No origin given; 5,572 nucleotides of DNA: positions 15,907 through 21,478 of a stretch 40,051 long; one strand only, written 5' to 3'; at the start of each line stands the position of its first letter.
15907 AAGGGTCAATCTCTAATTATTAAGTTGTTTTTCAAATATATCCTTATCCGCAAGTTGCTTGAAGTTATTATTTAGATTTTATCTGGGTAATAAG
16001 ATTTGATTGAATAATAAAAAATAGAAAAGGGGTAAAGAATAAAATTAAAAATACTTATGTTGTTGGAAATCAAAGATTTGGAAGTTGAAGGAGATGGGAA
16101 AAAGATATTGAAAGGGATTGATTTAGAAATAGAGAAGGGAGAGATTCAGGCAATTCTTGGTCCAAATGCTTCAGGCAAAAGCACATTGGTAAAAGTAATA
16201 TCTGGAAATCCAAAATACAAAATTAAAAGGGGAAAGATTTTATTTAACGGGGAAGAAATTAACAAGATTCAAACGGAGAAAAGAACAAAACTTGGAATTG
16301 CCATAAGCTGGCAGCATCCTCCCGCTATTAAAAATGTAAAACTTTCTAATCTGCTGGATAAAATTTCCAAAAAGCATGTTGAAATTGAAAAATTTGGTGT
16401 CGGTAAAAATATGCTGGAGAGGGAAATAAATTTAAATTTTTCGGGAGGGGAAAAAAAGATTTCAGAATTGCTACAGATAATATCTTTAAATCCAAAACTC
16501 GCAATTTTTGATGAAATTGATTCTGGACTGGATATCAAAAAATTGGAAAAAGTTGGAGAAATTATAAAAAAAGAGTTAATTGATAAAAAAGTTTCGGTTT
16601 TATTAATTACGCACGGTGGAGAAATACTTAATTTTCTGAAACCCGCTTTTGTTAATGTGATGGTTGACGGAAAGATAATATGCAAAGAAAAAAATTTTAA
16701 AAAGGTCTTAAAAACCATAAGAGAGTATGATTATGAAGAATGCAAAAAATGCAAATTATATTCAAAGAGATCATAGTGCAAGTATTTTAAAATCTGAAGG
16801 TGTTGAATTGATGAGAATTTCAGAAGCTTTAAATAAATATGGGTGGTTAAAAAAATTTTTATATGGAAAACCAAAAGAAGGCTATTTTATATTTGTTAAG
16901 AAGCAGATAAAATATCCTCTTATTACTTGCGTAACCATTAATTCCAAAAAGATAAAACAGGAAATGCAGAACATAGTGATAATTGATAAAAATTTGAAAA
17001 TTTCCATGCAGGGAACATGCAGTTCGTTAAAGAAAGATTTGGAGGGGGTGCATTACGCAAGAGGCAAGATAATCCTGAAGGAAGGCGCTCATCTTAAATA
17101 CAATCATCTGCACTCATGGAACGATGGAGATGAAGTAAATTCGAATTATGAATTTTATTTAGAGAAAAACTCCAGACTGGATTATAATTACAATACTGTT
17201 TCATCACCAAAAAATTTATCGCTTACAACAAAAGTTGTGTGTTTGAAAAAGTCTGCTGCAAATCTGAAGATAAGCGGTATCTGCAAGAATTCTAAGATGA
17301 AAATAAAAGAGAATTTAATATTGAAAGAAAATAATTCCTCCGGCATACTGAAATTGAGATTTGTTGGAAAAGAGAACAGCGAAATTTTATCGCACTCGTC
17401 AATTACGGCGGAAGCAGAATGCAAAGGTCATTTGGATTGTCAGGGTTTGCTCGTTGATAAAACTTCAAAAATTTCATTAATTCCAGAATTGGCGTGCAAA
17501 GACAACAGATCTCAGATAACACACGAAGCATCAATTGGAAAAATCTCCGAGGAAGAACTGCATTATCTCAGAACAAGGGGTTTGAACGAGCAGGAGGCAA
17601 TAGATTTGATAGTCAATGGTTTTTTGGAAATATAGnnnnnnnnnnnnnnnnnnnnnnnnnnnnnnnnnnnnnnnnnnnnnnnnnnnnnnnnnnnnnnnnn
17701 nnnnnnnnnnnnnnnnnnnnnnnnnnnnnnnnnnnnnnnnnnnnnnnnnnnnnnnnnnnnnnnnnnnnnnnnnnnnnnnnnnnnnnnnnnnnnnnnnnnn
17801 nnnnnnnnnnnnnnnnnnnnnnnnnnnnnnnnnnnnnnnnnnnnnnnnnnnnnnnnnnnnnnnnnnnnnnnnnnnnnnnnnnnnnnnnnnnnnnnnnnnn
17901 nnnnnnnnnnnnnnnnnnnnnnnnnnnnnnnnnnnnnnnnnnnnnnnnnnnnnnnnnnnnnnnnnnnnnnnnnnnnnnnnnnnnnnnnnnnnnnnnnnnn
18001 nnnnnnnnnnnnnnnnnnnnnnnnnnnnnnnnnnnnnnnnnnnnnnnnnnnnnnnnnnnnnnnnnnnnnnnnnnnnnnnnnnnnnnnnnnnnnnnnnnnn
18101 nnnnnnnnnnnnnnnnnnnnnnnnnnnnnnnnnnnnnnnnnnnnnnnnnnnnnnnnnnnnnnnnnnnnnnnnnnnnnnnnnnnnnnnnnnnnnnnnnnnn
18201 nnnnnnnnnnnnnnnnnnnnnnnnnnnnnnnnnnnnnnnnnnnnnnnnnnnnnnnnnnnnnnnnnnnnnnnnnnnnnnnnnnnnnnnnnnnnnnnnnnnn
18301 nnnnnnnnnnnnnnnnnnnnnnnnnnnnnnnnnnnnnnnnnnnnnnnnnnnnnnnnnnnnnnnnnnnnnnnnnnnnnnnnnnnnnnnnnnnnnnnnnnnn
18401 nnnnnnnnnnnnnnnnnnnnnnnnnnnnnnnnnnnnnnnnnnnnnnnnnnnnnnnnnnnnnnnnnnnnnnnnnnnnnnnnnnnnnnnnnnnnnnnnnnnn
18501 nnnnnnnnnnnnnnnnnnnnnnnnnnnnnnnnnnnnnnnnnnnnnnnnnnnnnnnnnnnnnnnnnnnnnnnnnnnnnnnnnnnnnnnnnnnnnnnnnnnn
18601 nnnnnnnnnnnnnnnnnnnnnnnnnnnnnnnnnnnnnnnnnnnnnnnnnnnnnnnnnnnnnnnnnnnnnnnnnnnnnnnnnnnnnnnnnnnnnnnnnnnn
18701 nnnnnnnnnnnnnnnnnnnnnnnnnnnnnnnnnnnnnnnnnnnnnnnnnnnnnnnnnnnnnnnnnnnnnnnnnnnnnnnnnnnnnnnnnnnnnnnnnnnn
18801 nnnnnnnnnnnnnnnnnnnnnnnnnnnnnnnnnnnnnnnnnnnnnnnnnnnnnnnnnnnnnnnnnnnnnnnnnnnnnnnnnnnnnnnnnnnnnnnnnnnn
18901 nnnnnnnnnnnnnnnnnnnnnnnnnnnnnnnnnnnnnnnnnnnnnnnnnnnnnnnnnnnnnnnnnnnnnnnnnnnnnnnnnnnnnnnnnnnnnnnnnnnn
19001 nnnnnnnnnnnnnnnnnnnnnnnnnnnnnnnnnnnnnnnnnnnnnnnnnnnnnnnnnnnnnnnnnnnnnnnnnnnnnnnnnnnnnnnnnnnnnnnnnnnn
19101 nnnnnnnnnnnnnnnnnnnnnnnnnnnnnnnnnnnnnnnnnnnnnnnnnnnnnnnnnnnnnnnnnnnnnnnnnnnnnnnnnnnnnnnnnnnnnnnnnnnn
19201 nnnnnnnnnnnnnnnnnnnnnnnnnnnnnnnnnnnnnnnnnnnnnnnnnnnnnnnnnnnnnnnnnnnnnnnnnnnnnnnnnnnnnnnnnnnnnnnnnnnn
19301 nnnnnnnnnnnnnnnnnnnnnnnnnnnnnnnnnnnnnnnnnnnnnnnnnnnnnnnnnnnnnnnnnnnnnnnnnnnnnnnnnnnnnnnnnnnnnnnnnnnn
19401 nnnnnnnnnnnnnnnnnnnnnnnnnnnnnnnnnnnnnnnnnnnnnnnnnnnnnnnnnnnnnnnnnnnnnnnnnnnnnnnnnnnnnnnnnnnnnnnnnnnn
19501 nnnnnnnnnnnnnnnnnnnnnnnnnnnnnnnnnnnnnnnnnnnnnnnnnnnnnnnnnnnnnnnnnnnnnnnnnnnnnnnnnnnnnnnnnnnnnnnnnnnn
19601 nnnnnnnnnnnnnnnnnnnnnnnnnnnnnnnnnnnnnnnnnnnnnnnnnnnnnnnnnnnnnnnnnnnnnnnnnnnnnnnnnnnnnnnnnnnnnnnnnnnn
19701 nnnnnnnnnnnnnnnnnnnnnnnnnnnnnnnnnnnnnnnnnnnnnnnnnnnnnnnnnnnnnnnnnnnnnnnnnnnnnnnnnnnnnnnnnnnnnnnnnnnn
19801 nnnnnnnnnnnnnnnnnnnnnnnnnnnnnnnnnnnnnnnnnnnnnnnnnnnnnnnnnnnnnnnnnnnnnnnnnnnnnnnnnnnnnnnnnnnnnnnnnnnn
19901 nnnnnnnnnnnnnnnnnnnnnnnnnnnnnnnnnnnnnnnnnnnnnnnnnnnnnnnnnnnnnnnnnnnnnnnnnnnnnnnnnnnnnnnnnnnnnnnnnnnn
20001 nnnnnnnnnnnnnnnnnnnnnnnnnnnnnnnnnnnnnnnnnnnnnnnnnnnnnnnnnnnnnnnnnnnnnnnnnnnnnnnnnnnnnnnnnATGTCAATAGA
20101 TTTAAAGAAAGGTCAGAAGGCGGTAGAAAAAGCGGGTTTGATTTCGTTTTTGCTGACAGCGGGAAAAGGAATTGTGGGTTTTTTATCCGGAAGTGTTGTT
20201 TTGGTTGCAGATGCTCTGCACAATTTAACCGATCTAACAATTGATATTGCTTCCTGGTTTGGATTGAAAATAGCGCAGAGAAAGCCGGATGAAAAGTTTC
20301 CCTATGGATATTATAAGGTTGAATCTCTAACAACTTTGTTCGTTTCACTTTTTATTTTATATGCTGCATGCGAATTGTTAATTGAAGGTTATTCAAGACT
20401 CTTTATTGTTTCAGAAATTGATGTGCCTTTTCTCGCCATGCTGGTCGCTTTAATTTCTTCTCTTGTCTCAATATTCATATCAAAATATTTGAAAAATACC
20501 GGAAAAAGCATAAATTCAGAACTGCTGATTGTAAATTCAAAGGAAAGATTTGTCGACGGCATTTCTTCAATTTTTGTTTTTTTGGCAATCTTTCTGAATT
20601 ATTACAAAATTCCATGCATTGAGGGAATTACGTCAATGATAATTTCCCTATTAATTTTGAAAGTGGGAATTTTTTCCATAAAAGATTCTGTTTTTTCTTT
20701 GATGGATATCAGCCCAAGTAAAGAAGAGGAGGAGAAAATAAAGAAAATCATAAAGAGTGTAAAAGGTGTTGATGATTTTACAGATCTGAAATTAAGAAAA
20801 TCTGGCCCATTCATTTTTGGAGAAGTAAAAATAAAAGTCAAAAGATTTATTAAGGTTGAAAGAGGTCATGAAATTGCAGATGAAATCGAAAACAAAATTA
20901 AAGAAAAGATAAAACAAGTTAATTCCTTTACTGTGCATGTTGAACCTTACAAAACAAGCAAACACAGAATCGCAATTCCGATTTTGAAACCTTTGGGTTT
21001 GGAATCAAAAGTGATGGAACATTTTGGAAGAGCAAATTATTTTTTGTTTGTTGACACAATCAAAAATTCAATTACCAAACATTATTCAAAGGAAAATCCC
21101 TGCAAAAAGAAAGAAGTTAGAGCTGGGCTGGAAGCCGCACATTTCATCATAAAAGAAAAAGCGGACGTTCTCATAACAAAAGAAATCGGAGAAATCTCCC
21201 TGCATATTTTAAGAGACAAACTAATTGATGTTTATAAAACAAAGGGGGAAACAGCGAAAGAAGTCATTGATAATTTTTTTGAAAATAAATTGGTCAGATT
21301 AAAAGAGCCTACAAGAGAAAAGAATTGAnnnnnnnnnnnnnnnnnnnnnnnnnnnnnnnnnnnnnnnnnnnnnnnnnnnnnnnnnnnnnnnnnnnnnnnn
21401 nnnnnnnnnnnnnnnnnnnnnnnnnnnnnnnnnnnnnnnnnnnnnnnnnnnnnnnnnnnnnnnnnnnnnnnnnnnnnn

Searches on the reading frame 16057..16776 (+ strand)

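Call 8: search_protein_families(library=pfam, proteins=[window:16057-16776:+], max_evalue=0.001)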
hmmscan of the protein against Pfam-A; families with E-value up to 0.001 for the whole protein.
window:16057-16776:+ (239 aa): 3 families
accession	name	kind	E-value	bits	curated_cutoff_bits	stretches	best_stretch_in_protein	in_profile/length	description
PF00005.33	ABC_tran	-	3.2e-20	73.6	25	1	18-153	1-134/137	ABC transporter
PF13304.12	AAA_21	-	4.8e-10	40.4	27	1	98-186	188-298/304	AAA domain, putative AbiEii toxin, Type IV TA system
PF02463.25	SMC_N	-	1.9e-09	37.7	40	1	20-193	17-204/220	RecF/RecN/SMC N terminal domain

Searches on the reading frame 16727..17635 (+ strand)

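Call 8: search_protein_families(library=pfam, proteins=[window:16727-17635:+], max_evalue=0.001)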
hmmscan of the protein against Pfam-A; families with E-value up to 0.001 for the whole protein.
window:16727-17635:+ (302 aa): 1 family
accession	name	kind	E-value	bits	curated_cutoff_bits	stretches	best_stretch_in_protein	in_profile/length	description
PF01458.23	SUFBD_core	-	5.4e-28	98.5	27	1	71-299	3-232/232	SUF system FeS cluster assembly, SufBD core domain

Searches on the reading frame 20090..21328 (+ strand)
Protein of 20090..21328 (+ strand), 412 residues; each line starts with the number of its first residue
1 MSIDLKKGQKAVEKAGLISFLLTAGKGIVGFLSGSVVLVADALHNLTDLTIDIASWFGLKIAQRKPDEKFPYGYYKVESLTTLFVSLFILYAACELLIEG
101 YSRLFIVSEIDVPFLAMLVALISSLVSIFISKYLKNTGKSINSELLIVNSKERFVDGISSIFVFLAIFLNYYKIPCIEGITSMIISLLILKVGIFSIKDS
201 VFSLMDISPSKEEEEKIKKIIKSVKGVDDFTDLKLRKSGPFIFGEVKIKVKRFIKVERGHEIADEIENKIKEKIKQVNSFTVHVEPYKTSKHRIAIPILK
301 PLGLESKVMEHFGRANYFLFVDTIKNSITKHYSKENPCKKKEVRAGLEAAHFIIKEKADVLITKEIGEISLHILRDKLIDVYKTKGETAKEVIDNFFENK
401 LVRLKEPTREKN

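Call 8: search_protein_families(library=pfam, proteins=[window:20090-21328:+], max_evalue=0.001)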
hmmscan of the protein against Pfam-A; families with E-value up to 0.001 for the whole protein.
window:20090-21328:+ (412 aa): 3 families
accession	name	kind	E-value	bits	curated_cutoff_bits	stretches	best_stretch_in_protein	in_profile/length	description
PF01545.26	Cation_efflux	-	3.5e-45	154.6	26.6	1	17-205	6-198/198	Cation efflux family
PF16916.11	ZT_dimer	-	3.4e-22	78.7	26.7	1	209-287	1-78/78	Dimerisation domain of Zinc Transporter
PF02579.22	Nitro_FeMo-Co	-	8.6e-16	58.5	26.3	1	305-396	2-92/94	Dinitrogenase iron-molybdenum cofactor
